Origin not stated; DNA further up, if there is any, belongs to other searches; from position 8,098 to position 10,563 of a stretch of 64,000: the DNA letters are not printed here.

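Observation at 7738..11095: Translationally coupled HD phosphohydrolase - TIR - Nudix(ADPRase-like) cassette: candidate undescribed NAD-derived nucleotide signalling or defence module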

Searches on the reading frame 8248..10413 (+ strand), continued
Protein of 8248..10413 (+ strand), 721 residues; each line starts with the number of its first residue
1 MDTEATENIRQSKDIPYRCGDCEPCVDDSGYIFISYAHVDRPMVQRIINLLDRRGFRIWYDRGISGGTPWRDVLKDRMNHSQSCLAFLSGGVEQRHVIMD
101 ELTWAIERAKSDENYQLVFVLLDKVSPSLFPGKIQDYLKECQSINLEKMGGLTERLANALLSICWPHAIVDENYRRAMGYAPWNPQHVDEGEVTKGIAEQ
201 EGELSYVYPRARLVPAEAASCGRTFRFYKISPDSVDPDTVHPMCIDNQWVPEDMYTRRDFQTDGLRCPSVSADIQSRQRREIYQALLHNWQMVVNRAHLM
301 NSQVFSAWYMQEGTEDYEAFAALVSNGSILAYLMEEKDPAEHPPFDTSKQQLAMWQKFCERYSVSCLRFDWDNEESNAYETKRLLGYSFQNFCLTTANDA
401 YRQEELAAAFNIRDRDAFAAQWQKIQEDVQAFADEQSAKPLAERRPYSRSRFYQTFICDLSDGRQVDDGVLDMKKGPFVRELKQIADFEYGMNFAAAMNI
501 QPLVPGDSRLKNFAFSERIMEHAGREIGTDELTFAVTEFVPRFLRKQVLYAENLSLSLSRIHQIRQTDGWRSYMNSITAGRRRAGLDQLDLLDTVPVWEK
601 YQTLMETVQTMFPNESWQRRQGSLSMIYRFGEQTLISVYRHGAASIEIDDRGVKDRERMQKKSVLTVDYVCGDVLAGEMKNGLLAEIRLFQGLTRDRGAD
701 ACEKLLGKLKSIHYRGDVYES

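Call 27: find_related_loci(query=A1, collection=genome_contigs, flank=8000)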
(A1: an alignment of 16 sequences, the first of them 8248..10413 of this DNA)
Query A1 (721 aa) in genome_contigs; peptide patterns used: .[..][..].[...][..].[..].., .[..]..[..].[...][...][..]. (x = any residue, [..] = any of these).
22 stretches matched a pattern; 12 encode a relative of the query (tblastn E <= 1e-3); 12 distinct loci.
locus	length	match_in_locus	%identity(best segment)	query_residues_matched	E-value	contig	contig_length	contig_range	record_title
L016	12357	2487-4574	40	28-717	8e-168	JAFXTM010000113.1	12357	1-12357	MAG: Oscillospiraceae bacterium isolate RGIG6731 Sheep_Rumen-2__c1548879, whole genome shotgun sequence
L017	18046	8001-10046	39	22-710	2e-161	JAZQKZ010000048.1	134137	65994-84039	MAG: Clostridia bacterium isolate T1900044612_TS20190078.MAGScoT_cleanbin_000002 SGB_811_k141_2414593, whole genome shot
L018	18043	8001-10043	38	31-717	6e-157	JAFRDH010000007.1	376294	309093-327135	MAG: Mogibacterium sp. isolate RGIG2391 Goat_Ileum-4__c65187, whole genome shotgun sequence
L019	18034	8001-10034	35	31-710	3e-135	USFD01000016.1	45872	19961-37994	uncultured Ruminococcus sp. isolate UMGS1662 genome assembly, contig: NODE_552_length_45872_cov_6.343868, whole genome s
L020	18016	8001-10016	34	31-709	3e-129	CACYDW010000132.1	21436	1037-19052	MAG: uncultured Ruminococcus sp. isolate RUG11851 genome assembly, contig: RUG11851_asm_132, whole genome shotgun sequen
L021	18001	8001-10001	33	31-709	2e-122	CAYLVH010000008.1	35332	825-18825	MAG TPA_asm: uncultured Oscillospiraceae bacterium isolate SRP141132_co7_370 genome assembly, contig: NODE_542_length_35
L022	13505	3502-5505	34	31-711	2e-119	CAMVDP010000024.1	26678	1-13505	MAG TPA_asm: uncultured Clostridia bacterium isolate SRR8387718_bin.9_metaWRAP_v1.3_MAG genome assembly, contig: ERZ1420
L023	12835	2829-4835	33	31-711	2e-117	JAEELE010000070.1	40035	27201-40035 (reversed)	MAG: Oscillospiraceae bacterium isolate Tb.RUG.209 k141_5017498_flag=0_multi=17.1607_len=40035, whole genome shotgun seq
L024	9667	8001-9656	32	31-591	2e-105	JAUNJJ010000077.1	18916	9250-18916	MAG: Oscillospiraceae bacterium isolate S2A_St_21 NODE_862_length_18916_cov_20.468321, whole genome shotgun sequence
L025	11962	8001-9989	33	31-710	3e-103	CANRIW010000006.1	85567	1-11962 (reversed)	MAG: uncultured Oscillospiraceae bacterium isolate Lapin-024__bin4 genome assembly, contig: Lapin-024__NODE_292_length_8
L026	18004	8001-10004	33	27-709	8e-111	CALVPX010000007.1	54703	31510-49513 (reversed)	MAG: uncultured Clostridia bacterium isolate BRZ_BT__bin29 genome assembly, contig: BRZ_BT__NODE_575_length_54703_cov_10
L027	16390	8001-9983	30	28-710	1e-104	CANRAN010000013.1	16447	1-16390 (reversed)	MAG: uncultured Clostridia bacterium isolate Lapin-026__bin18 genome assembly, contig: Lapin-026__NODE_4202_length_16447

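Call 33: search_protein_families(library=pfam, proteins=[L016:1205-1864:+, L016:5479-6129:+, L018:11226-11678:+, L019:6581-7663:+, L019:10905-11267:+, L019:11288-12214:+, L020:7201-7755:+, L020:6308-7147:+, L021:6303-7712:+, L021:10979-12058:-], max_evalue=0.001)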
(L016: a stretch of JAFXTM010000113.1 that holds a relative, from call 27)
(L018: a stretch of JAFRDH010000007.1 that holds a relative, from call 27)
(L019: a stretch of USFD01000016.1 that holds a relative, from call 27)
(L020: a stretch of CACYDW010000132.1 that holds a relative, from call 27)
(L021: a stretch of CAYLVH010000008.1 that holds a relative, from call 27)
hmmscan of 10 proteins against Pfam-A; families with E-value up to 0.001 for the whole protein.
L016:1205-1864:+ (219 aa): 2 families
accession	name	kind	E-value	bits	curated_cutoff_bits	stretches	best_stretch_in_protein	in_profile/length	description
PF13472.12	Lipase_GDSL_2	-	4.8e-17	63.5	32.9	1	14-202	1-176/178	GDSL-like Lipase/Acylhydrolase family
PF00657.28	Lipase_GDSL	-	2.1e-08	35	23.6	1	12-207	1-206/208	GDSL-like Lipase/Acylhydrolase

L016:5479-6129:+ (216 aa): 9 families
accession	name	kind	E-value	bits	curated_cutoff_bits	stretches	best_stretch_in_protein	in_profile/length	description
PF13649.12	Methyltransf_25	-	2.5e-20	73.4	27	1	47-140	2-97/97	Methyltransferase domain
PF08241.18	Methyltransf_11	-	3e-20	73.1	21.2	1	47-144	1-95/95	Methyltransferase domain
PF08242.18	Methyltransf_12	-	4.4e-16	59.8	30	1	47-142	1-98/98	Methyltransferase domain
PF13847.12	Methyltransf_31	-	6.9e-14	52.2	27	1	42-161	3-130/145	Methyltransferase domain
PF13489.12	Methyltransf_23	-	4.2e-11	43.3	27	1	40-201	20-163/164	Methyltransferase domain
PF02353.26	CMAS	-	8.6e-08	32.2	27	1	14-200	33-213/273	Mycolic acid cyclopropane synthetase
PF01209.24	Ubie_methyltran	-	3.8e-07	30.1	20.1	1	32-145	37-152/233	ubiE/COQ5 methyltransferase family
PF00891.24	Methyltransf_2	-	7.1e-06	25.9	22.3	1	44-153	64-173/210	O-methyltransferase domain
PF01728.25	FtsJ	-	0.00067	20.1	24.1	0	42-84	21-63/181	FtsJ-like methyltransferase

L018:11226-11678:+ (150 aa): 1 family
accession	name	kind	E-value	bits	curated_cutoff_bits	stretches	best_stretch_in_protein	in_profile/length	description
PF01451.26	LMWPc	-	4.6e-36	124.6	23.2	1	4-146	1-144/144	Low molecular weight phosphotyrosine protein phosphatase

L019:6581-7663:+ (360 aa): 0 families

L019:10905-11267:+ (120 aa): 0 families

L019:11288-12214:+ (308 aa): 8 families
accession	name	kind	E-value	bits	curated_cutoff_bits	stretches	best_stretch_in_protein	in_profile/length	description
PF07719.23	TPR_2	-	1.3e-11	44.1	27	1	253-281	1-29/34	Tetratricopeptide repeat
PF00515.34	TPR_1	-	1.4e-10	40.9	27.8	1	253-281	1-29/34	Tetratricopeptide repeat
PF13424.12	TPR_12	-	3.6e-08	33.9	30.1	0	253-282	45-74/77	Tetratricopeptide repeat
PF13181.12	TPR_8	-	1.3e-07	31.6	25.7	0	253-281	1-29/34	Tetratricopeptide repeat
PF13432.12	TPR_16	-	3.1e-06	27.9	32.7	0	137-186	16-61/65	Tetratricopeptide repeat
PF13374.12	TPR_10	-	5.3e-06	26.7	27.5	0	205-224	2-21/42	Tetratricopeptide repeat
PF13428.12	TPR_14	-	0.0003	21.6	23.5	0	260-282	8-30/44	Tetratricopeptide repeat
PF24885.1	TPR_NPHP3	-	0.00048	20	100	0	95-240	83-218/239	Nephrocystin-3 TPR domain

L020:7201-7755:+ (184 aa): 6 families
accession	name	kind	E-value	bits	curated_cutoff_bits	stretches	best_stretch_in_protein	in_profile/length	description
PF01202.28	SKI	-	6.9e-50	169.7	22.1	1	12-167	1-158/159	Shikimate kinase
PF13671.12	AAA_33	-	1.3e-08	35.7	27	1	6-113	2-115/143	AAA domain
PF13238.12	AAA_18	-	5.7e-08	33.7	29.4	1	6-119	1-114/128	AAA domain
PF13207.12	AAA_17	-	2.8e-05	24.9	27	1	10-120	2-126/136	AAA domain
PF01712.25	dNK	-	0.00027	21.2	27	0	9-32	4-27/203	Deoxynucleoside kinase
PF01121.26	CoaE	-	0.0009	19.4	27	0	7-59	4-58/180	Dephospho-CoA kinase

L020:6308-7147:+ (279 aa): 1 family
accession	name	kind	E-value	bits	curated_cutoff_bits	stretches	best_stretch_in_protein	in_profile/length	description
PF08501.16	Shikimate_dh_N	-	3.2e-22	79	27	1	8-88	1-83/83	Shikimate dehydrogenase substrate binding domain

L021:6303-7712:+ (469 aa): 1 family
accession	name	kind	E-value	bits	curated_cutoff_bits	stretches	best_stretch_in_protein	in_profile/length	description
PF13687.11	DUF4153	-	9.5e-40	137.3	27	1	133-463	12-328/373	Domain of unknown function (DUF4153)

L021:10979-12058:- (359 aa): 5 families
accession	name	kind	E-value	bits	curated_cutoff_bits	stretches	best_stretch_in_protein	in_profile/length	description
PF00005.33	ABC_tran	-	9.4e-35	120.6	25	1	67-218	2-136/137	ABC transporter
PF08352.17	oligo_HPY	-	4.9e-19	68.9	27.1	1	271-336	2-65/65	Oligopeptide/dipeptide transporter, C-terminal region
PF13401.12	AAA_22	-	1.7e-06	28.8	27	1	79-249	8-123/130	AAA domain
PF02463.25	SMC_N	-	5.1e-05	23.2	40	1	77-240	25-190/220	RecF/RecN/SMC N terminal domain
PF05621.17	TniB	-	0.00089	19.2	22.4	0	206-250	117-163/189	Bacterial TniB protein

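Call 34: search_protein_families(library=pfam, proteins=[L023:374-2623:-, L023:5539-6723:+, L025:6974-7804:+, L025:10751-11674:-, L027:4209-7664:-, L027:342-4208:-, L027:10899-12224:-, L027:12205-15171:-, L019:4063-6549:+, L019:12302-15754:+], max_evalue=0.001)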
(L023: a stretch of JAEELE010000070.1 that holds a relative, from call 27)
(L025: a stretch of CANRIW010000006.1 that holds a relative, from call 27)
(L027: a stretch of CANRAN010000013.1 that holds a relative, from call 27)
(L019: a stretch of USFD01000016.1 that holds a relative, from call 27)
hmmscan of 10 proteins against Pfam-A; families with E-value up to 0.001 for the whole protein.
L023:374-2623:- (749 aa): 20 families
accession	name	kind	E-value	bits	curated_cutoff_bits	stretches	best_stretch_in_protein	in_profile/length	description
PF07724.20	AAA_2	-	8.6e-55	185.7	27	1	478-645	1-166/166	AAA domain (Cdc48 subfamily)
PF17871.7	AAA_lid_9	-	4.7e-25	87.9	22.8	1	336-407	1-72/104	AAA lid domain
PF00004.35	AAA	-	4.7e-22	79.3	21.2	2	198-314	2-111/131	ATPase family associated with various cellular activities (AAA)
PF07728.20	AAA_5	-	5.5e-16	59.3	22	1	483-600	2-123/139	AAA domain (dynein-related subfamily)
PF02861.25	Clp_N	-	1.2e-13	51.5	20.7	1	17-69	1-53/53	Clp amino terminal domain, pathogenicity island component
PF13191.12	AAA_16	-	1.9e-11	45.2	32.6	1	175-275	2-142/167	AAA ATPase domain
PF13401.12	AAA_22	-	9.9e-10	39.3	27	0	483-576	8-110/130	AAA domain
PF10431.15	ClpB_D2-small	-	2.7e-08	34.2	21.9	1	655-724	5-74/81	C-terminal, D2-small domain, of ClpB protein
PF01695.23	IstB_IS21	-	3.4e-06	27.2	24.1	0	182-274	80-162/238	IstB-like ATP binding protein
PF05729.18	NACHT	-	1.1e-05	25.8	26.7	0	198-225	4-31/167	NACHT domain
PF13173.12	AAA_14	-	1.3e-05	25.7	27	0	198-280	6-77/129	AAA domain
PF20720.3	nSTAND3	-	1.8e-05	24.9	27.2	0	484-506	21-43/155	Novel STAND NTPase 3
PF05621.17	TniB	-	4.5e-05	23.4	22.4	0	222-333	76-185/189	Bacterial TniB protein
PF13481.12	AAA_25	-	9.5e-05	22.5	27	0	483-509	36-62/195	AAA domain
PF12775.13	AAA_7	-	0.00011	22.2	25.8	0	188-276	27-111/181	P-loop containing dynein motor region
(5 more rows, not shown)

L023:5539-6723:+ (394 aa): 1 family
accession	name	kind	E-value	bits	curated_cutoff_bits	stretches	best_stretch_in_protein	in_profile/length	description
PF00990.26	GGDEF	-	2.7e-19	70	23.8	1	245-347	2-110/161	Diguanylate cyclase, GGDEF domain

L025:6974-7804:+ (276 aa): 9 families
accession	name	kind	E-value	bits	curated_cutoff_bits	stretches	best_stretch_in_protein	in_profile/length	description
PF04545.22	Sigma70_r4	-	2.9e-18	65.6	24.1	1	225-274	1-50/50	Sigma-70, region 4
PF04542.20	Sigma70_r2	-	4.7e-17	62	24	1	61-129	1-69/71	Sigma-70 region 2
PF04539.22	Sigma70_r3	-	1e-11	45.2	25.3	1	141-195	3-57/78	Sigma-70 region 3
PF08281.18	Sigma70_r4_2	-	1.1e-08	35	25.7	1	221-263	3-45/54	Sigma-70, region 4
PF13384.12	HTH_23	-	1.1e-05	25.5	24.6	0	232-264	4-37/50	Homeodomain-like domain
PF07638.17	Sigma70_ECF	-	3.8e-05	24.1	21.1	0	196-263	100-170/185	ECF sigma factor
PF13518.12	HTH_28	-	0.00015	22.3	25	0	235-267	3-35/52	Helix-turn-helix domain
PF01381.28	HTH_3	-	0.00015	22.1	23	0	243-267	8-32/55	Helix-turn-helix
PF00196.25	GerE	-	0.00072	19.6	23.5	0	229-271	3-44/57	Bacterial regulatory proteins, luxR family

L025:10751-11674:- (307 aa): 3 families
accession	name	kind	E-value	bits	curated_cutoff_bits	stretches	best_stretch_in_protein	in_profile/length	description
PF00889.24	EF_TS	-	1.5e-63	214.5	27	1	70-285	1-204/204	Elongation factor TS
PF25025.1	EF-Ts_N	-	3.1e-09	37.1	33.2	1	7-43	16-53/60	Elongation factor Ts, mitochondrial, N-terminal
PF22562.2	UBA_7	-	0.00073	19.8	27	0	21-42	17-39/48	UBA-like domain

L027:4209-7664:- (1151 aa): 3 families
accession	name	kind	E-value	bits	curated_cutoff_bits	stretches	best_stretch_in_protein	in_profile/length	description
PF21445.3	ADDB_N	-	4.6e-58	197.1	26.6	1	7-290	1-290/290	ADDB, N-terminal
PF12705.13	PDDEXK_1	-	5.3e-32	112.1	22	1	777-1119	1-247/247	PD-(D/E)XK nuclease superfamily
PF13361.12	UvrD_C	-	9.9e-08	32.2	25.6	1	307-410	36-137/350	UvrD-like helicase C-terminal domain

L027:342-4208:- (1288 aa): 6 families
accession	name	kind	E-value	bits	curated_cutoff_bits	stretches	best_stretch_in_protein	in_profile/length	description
PF00580.27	UvrD-helicase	-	1.1e-57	196.2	23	1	12-472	3-265/271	UvrD/REP helicase N-terminal domain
PF13361.12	UvrD_C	-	3.6e-33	115.9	25.6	1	491-929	1-347/350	UvrD-like helicase C-terminal domain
PF13245.12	AAA_19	-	5.8e-17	62.6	25.1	2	401-463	75-134/134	AAA domain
PF12705.13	PDDEXK_1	-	9.8e-11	42.5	22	1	1106-1273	29-184/247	PD-(D/E)XK nuclease superfamily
PF13538.12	UvrD_C_2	-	2.1e-09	37.5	27.4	0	908-927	32-51/52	UvrD-like helicase C-terminal domain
PF01443.25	Viral_helicase1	-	5.2e-08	33.4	21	0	863-928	163-227/228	Viral superfamily 1 RNA helicase core domain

L027:10899-12224:- (441 aa): 2 families
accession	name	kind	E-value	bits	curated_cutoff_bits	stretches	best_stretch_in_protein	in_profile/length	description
PF13416.11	SBP_bac_8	-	3.9e-21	76.5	27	1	67-367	2-265/279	Bacterial extracellular solute-binding protein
PF01547.30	SBP_bac_1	-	2.3e-20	74.2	26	1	61-350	6-305/307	Bacterial extracellular solute-binding protein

L027:12205-15171:- (988 aa): 3 families
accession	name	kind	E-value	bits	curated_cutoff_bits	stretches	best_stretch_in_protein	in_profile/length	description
PF00072.30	Response_reg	-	3e-46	156.6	30.2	2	864-978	2-109/111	Response regulator receiver domain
PF02518.31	HATPase_c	-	5.3e-28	98.1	26.4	1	576-692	1-109/111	Histidine kinase-, DNA gyrase B-, and HSP90-like ATPase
PF00512.31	HisKA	-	7.7e-19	67.9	26.9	1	463-529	1-66/66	His Kinase A (phospho-acceptor) domain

L019:4063-6549:+ (828 aa): 2 families
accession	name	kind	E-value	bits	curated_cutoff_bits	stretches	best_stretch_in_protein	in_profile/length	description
PF13676.11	TIR_2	-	2.3e-12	47.9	28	1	20-118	1-99/122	TIR domain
PF01582.25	TIR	-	9.1e-06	26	21.3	1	17-112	1-97/179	TIR domain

L019:12302-15754:+ (1150 aa): 24 families
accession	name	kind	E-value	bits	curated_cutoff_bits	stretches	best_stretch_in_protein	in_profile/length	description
PF00004.35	AAA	-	9.4e-49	165.6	21.2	2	749-885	1-130/131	ATPase family associated with various cellular activities (AAA)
PF07724.20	AAA_2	-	8.8e-35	120.6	27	1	234-365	2-136/166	AAA domain (Cdc48 subfamily)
PF01434.24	Peptidase_M41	-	4e-32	112.1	29.9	1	970-1142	6-191/191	Peptidase family M41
PF07728.20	AAA_5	-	3.2e-16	60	22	2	238-356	2-125/139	AAA domain (dynein-related subfamily)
PF05496.18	RuvB_N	-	6.5e-10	39.4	27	1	711-817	5-96/159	Holliday junction DNA helicase RuvB P-loop domain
PF13191.12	AAA_16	-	3e-09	38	32.6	0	746-778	24-59/167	AAA ATPase domain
PF13401.12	AAA_22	-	1.4e-08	35.6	27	0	749-775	8-37/130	AAA domain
PF13173.12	AAA_14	-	3.7e-07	30.6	27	0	749-817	5-74/129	AAA domain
PF01078.27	Mg_chelatase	-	3.7e-07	30.2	20.3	0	749-767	25-43/207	Magnesium chelatase, subunit ChlI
PF00158.32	Sigma54_activat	-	4.3e-07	30.2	20.2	0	236-353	23-142/168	Sigma-54 interaction domain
PF13481.12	AAA_25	-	5.3e-07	29.9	27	0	733-769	19-56/195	AAA domain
PF00910.28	RNA_helicase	-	7.4e-07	30.1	21.5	0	749-859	1-104/105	RNA helicase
PF13479.12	AAA_24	-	1.1e-06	29.1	27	0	749-780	5-33/195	AAA domain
PF20720.3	nSTAND3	-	1.4e-06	28.5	27.2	0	746-835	17-93/155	Novel STAND NTPase 3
PF06068.19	TIP49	-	3.4e-06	26.9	23.8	0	740-799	44-104/347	TIP49 P-loop domain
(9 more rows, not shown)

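Call 35: predict_structure(alignment_id=A1)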
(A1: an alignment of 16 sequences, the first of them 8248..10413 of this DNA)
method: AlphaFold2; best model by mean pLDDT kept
length: 721 residues; sequences in the alignment: 16
mean_pLDDT: 84.5   pTM: 0.72
mean pLDDT of the five models: 84.5, 83.8, 82.6, 79.8, 79.4
residues with pLDDT >= 90: 321; 70-90: 313; 50-70: 58; < 50: 29
segments of 3 or more residues with pLDDT < 50: 1-20, 202-204, 716-721
pLDDT, mean of each block of 10 residues (from residue 1): 36 36 73 84 79 88 68 88 89 79 92 91 77 87 76 79 88 85 78 63 53 80 87 82 89 92 91 92 93 92 92 95 93 93 88 93 91 88 88 93 88 94 97 94 89 95 90 94 93 89 86 74 76 89 91 85 92 85 67 89 94 90 93 89 91 71 88 86 86 88 94 60 31
secondary structure, 60 per line:
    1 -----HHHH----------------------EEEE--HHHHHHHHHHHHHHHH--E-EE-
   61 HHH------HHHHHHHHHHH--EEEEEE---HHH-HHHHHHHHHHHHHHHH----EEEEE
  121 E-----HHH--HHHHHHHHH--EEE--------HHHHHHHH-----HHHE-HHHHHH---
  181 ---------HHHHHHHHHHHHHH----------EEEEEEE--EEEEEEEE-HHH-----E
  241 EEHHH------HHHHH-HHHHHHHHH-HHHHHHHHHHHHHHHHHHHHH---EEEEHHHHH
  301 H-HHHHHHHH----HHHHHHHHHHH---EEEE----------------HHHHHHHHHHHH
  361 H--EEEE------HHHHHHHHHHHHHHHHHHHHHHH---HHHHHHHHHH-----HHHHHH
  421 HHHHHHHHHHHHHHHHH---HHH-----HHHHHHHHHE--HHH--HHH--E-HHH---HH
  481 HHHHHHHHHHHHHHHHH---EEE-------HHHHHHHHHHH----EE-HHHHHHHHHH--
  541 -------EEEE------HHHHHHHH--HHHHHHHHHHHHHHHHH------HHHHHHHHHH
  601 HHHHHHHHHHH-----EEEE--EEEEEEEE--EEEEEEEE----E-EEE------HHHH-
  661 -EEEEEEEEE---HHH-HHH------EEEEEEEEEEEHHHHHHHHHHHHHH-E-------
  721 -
elements in order (helices of 4 or more, strands of 3 or more residues): H6-9 E32-35 H38-53 H70-80 E83-88 H96-111 E116-121 H132-140 E143-145 H154-161 H172-177 H190-203 E214-220 E223-230 E240-242 H252-256 H258-266 H268-288 E292-295 H296-301 H303-310 H315-325 E329-332 H349-361 E364-367 H374-396 H400-409 H415-437 H449-457 H479-497 E501-503 H511-521 H529-538 E548-551 H558-565 H568-584 H591-611 E617-620 E623-630 E633-640 E647-649 H656-659 E662-670 E687-697 H698-711
